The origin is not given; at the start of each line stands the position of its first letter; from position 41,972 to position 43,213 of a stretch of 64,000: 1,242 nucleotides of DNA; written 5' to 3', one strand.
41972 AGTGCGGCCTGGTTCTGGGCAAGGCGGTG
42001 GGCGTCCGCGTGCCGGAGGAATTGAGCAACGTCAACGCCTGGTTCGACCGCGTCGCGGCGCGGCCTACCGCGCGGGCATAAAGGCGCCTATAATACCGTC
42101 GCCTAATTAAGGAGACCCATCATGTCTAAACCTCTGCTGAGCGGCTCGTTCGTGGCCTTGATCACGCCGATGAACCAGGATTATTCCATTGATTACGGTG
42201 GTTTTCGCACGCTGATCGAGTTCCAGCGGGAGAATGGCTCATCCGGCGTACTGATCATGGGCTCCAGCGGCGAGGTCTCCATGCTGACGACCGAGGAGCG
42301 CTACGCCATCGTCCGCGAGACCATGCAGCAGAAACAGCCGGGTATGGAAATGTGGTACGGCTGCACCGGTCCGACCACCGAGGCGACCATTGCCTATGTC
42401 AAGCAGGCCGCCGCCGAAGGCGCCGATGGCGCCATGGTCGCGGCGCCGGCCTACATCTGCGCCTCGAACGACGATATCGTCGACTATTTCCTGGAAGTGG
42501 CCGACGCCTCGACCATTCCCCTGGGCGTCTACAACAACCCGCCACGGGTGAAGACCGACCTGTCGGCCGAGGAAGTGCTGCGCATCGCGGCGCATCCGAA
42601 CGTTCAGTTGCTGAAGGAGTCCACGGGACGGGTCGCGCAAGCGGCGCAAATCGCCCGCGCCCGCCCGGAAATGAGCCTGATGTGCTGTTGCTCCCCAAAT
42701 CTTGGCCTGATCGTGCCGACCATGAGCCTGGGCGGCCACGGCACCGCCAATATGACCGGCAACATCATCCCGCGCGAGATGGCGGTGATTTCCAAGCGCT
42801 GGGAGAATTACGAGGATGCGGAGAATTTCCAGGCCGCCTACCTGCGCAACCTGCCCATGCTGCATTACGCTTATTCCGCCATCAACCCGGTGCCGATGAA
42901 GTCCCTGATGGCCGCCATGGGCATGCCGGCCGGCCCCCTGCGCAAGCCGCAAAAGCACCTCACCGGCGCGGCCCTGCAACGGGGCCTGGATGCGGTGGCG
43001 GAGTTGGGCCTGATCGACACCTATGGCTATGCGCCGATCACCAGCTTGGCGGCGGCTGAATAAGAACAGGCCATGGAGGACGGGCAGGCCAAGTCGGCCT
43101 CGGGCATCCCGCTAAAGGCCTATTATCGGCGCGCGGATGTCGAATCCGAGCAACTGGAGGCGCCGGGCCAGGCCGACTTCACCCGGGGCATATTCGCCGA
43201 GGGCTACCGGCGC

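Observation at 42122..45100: Highly divergent split B12 mutase (paralog B) coupled to a DapA-family aldolase, lacking the residues that define known acyl-CoA mutases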

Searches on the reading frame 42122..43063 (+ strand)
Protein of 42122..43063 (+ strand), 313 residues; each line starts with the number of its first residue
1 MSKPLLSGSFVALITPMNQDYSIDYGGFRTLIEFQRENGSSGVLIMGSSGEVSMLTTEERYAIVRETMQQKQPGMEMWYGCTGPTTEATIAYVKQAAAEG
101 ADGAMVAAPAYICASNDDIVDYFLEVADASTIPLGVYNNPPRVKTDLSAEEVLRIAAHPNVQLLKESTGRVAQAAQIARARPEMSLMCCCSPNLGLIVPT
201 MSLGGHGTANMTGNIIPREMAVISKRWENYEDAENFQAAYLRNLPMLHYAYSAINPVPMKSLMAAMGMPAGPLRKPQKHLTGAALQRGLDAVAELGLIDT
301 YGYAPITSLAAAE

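Call 3: search_protein_families(library=pfam, proteins=[window:42122-43063:+])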
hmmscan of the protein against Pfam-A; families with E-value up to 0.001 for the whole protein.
window:42122-43063:+ (313 aa): 1 family
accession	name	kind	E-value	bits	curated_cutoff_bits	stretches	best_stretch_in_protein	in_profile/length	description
PF00701.28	DHDPS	-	1e-44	152.9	22.1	1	6-281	2-275/289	Dihydrodipicolinate synthetase family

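Call 4: search_protein_families(library=ncbifam, proteins=[window:42122-43063:+])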
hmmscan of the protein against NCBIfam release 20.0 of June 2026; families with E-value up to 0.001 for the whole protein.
window:42122-43063:+ (313 aa): 7 families
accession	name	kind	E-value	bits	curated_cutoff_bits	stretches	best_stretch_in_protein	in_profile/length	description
TIGR00674.1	dapA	equivalog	2.1e-49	167.9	206.15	1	9-278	2-269/286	4-hydroxy-tetrahydrodipicolinate synthase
TIGR02313.1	HpaI-NOT-DapA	exception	1.5e-39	135.6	396.7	1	7-290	2-283/294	2,4-dihydroxyhept-2-ene-1,7-dioic acid aldolase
NF003164.0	PRK04147.1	equivalog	3e-21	76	281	1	6-286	4-281/294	N-acetylneuraminate lyase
NF002958.0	PRK03620.1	subfamily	3e-21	75.5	278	1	12-180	17-181/307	5-dehydro-4-deoxyglucarate dehydratase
TIGR00683.1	nanA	equivalog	9.7e-18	64.5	382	1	6-217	1-210/293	N-acetylneuraminate lyase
TIGR03249.1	KdgD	equivalog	3.3e-15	56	373.95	1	8-179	11-179/299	5-dehydro-4-deoxyglucarate dehydratase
NF040954.1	Arch_KDGaldase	equivalog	2.8e-12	46.6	390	1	11-227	5-213/288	bifunctional 2-dehydro-3-deoxy-phosphogluconate/2-dehydro-3-deoxy-6-phosphogalactonate aldolase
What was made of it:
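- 42122..43063 (+): DapA/NAL-family class I (Schiff-base) aldolase-like gene. It is a pre-existing neighbour and now the upstream gene of the same transcription unit, not a conserved partner. PF00701 1e-44, below the dapA cut-off (calls 3, 4).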

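Call 34: search_solved_structures(query=window:42122-43063:+, show_alignments=3, max_evalue=1e-10)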
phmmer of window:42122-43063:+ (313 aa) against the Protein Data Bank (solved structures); distinct sequences matched with E-value up to 1e-10: 106 (the best 60 are shown).
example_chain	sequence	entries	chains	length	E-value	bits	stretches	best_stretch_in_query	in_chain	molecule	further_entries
6mqh_A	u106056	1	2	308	4e-38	135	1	6-297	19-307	4-hydroxy-tetrahydrodipicolinate synthase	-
3flu_A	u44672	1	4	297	2.4e-33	119.3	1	5-277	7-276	Dihydrodipicolinate synthase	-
5ud6_A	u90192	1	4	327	6.7e-33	117.9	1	10-299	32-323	Dihydrodipicolinate synthase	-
3qze_A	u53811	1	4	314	9.4e-32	114.1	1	5-281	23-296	Dihydrodipicolinate synthase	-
3noe_A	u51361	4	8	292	1.1e-31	113.9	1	6-278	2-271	Dihydrodipicolinate synthase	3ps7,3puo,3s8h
6p90_A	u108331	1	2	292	1.2e-31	113.8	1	6-281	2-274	4-hydroxy-tetrahydrodipicolinate synthase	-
2ehh_A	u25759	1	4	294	5.9e-30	108.2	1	6-278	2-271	Dihydrodipicolinate synthase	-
3pud_A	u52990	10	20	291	6.7e-30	108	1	6-280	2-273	Dihydrodipicolinate synthase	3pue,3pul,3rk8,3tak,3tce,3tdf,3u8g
3a5f_A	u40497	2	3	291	8.5e-30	107.7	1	6-278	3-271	Dihydrodipicolinate synthase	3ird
4nq1_A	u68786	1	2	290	9.3e-30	107.5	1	6-282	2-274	4-hydroxy-tetrahydrodipicolinate synthase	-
2yxg_A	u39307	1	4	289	1.9e-29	106.5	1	7-282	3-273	Dihydrodipicolinate synthase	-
3g0s_A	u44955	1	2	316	6.8e-29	104.7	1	2-281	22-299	Dihydrodipicolinate synthase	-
6t3t_B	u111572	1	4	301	1.9e-28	103.2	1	6-281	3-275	4-hydroxy-tetrahydrodipicolinate synthase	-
5ktl_A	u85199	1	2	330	1.1e-27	100.8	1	10-293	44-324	4-hydroxy-tetrahydrodipicolinate synthase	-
2vc6_A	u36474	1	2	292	1.3e-27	100.5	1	6-292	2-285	DIHYDRODIPICOLINATE SYNTHASE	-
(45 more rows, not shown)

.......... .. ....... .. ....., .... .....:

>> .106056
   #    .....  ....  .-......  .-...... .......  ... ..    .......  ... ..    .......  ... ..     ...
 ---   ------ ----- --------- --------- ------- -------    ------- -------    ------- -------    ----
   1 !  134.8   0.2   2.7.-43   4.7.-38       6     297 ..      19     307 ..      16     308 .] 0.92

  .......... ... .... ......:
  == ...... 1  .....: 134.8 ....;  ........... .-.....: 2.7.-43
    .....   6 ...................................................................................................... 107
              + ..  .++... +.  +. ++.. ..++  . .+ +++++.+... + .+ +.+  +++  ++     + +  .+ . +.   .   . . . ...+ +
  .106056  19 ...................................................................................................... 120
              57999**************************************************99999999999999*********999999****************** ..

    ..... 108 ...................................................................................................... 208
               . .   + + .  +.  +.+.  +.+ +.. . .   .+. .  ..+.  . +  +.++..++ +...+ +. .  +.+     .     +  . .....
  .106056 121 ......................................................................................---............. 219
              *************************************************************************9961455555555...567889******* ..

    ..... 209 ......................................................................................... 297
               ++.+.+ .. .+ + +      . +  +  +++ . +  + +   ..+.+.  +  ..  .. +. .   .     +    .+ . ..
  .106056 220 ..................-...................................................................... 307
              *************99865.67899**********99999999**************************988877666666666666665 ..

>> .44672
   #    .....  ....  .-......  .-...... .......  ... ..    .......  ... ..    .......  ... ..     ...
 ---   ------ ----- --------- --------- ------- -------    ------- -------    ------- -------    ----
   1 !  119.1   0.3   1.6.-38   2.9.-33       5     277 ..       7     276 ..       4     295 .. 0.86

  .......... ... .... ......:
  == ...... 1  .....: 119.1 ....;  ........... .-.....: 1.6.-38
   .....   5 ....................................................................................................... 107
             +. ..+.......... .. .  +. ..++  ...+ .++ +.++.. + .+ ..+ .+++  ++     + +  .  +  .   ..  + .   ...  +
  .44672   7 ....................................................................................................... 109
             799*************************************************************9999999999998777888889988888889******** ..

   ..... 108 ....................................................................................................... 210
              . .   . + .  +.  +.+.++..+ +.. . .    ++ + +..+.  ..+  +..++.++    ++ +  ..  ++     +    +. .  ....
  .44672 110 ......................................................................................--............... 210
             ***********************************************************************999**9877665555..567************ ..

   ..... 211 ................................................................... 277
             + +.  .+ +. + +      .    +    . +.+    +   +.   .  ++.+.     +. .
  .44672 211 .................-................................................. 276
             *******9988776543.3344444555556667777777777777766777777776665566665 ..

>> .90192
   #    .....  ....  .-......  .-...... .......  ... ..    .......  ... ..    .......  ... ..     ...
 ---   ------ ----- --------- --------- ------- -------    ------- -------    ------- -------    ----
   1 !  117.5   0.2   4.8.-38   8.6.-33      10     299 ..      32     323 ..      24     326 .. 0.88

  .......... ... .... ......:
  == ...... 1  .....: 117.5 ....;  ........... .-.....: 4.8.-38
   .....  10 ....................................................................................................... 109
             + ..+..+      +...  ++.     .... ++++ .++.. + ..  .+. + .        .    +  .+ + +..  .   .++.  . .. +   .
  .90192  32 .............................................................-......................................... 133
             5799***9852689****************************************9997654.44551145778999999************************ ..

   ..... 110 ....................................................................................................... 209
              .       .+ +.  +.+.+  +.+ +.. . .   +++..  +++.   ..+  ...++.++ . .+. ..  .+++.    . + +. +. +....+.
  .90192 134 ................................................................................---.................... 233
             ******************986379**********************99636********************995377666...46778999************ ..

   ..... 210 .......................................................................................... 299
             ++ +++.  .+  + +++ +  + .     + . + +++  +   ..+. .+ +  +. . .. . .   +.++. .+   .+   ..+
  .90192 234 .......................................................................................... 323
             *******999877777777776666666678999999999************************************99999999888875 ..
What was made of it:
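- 42122..43063 (+): Catalytic residues retained (call 34).
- On 4-Hydroxy-tetrahydrodipicolinate synthase DapA (for the upstream gene): Catalytic residues are present, with Thr44/45 changed to Ser/Ser (call 34).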
